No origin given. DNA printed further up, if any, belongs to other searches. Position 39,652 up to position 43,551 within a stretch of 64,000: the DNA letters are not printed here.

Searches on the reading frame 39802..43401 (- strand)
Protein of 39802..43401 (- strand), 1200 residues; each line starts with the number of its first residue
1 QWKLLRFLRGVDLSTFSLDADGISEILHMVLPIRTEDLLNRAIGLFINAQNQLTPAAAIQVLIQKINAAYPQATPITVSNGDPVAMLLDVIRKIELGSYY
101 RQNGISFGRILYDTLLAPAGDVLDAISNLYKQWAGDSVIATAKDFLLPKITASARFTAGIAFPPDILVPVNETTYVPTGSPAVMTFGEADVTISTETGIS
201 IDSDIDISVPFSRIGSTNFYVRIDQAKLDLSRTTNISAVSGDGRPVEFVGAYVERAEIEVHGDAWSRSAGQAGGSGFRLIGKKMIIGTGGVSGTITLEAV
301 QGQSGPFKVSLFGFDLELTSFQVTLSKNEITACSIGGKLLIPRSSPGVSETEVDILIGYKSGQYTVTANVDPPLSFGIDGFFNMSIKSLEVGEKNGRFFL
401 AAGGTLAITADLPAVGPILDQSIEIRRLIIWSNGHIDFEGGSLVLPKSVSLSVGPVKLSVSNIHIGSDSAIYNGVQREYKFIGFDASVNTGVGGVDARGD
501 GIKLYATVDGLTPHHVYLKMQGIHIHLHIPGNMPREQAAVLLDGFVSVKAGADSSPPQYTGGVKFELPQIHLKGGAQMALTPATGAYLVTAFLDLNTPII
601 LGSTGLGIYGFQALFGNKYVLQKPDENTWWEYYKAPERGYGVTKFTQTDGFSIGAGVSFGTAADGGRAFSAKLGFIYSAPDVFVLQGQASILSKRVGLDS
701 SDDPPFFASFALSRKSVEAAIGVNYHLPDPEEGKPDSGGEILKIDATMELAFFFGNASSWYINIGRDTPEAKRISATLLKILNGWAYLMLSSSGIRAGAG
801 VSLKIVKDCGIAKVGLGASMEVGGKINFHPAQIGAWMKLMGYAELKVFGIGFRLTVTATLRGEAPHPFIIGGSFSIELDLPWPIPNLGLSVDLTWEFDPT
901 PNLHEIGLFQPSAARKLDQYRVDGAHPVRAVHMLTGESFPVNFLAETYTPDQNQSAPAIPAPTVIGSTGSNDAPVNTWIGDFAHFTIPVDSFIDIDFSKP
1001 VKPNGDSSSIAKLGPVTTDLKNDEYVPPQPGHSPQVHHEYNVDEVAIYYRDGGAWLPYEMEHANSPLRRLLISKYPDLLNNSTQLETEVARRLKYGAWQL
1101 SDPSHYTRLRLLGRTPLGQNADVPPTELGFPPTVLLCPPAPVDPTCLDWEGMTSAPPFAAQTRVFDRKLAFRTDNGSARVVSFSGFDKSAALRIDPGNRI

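Call 80: search_solved_structures(query=A5, max_evalue=1)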
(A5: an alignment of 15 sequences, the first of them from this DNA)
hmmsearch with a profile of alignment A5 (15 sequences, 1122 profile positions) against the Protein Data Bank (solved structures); distinct sequences matched with E-value up to 1: 0.
